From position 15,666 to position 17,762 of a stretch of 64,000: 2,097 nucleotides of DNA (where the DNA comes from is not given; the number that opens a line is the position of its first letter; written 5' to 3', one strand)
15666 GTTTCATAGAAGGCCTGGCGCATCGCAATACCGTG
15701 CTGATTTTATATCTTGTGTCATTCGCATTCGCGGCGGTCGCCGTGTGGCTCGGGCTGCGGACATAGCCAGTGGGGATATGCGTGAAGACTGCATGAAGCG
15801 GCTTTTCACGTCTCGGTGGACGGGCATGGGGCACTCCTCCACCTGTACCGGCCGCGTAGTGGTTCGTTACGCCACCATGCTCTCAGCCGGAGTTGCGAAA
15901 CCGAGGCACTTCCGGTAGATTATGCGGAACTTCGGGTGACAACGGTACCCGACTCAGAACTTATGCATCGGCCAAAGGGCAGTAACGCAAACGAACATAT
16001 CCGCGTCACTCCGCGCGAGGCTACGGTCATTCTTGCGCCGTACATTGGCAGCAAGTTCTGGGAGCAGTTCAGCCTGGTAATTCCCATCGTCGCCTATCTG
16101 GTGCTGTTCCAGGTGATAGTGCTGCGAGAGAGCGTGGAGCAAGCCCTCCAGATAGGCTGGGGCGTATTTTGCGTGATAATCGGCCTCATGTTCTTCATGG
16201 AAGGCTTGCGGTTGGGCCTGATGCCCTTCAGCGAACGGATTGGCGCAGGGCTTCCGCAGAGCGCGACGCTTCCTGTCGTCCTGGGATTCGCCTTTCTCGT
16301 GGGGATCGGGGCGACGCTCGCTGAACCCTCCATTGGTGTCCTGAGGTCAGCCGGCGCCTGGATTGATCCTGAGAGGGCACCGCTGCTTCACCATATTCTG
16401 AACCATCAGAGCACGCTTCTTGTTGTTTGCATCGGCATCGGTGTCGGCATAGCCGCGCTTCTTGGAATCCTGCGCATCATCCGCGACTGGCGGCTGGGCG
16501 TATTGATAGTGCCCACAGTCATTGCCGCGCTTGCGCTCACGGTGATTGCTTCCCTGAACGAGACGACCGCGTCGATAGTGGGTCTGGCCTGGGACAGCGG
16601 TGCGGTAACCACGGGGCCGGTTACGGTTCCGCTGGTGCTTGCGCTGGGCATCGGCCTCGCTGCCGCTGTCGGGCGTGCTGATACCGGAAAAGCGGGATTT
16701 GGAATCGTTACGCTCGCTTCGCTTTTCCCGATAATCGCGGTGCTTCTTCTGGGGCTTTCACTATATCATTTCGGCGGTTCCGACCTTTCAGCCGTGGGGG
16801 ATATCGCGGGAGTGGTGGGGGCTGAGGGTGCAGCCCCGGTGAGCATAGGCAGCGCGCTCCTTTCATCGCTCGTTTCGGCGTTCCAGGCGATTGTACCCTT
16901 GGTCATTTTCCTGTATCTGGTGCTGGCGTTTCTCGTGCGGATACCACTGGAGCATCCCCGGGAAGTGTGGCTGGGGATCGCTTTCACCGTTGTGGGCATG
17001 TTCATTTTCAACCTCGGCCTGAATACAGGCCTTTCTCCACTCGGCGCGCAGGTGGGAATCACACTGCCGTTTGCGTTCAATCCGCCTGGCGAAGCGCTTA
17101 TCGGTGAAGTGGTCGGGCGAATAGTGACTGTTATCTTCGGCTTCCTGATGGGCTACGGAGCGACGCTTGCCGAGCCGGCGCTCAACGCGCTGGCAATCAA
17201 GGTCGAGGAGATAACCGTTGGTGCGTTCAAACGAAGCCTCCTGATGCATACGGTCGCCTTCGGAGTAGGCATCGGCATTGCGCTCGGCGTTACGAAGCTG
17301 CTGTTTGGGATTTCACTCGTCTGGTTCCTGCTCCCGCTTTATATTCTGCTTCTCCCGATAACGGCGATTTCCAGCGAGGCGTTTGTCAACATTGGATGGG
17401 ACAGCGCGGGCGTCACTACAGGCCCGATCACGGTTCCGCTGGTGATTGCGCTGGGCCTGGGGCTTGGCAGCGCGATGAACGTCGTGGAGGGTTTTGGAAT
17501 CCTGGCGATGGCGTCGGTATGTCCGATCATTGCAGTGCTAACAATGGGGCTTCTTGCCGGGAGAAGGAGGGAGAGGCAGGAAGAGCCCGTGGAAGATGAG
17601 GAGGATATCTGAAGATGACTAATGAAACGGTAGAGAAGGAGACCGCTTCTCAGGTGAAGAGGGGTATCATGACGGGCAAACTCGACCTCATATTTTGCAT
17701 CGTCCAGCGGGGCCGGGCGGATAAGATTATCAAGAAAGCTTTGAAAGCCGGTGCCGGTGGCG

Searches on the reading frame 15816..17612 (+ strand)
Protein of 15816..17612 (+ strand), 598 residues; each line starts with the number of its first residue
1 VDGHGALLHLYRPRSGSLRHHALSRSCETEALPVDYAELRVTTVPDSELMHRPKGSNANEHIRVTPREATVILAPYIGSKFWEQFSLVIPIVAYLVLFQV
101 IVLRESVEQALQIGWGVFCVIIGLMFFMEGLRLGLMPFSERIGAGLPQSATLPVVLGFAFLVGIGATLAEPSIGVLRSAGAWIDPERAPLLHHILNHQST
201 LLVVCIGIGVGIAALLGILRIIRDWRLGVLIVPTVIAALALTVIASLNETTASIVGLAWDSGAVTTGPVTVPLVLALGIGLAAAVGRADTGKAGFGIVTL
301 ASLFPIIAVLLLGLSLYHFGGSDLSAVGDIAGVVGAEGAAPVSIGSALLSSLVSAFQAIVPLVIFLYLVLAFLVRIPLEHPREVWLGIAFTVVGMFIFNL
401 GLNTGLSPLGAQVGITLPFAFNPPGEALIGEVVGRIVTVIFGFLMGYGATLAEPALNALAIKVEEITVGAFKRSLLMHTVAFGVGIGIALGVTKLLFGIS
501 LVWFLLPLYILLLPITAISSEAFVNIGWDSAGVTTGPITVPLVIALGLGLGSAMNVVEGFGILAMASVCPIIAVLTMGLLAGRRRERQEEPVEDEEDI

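Call 65: search_protein_families(library=pfam, proteins=[window:15816-17612:+], max_evalue=0.00001)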
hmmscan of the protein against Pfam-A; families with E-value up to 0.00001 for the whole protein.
window:15816-17612:+ (598 aa): 1 family
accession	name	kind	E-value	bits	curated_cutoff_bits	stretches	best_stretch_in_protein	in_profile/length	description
PF07556.16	DUF1538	-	1e-109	365.2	22.6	2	91-314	1-210/211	Protein of unknown function (DUF1538)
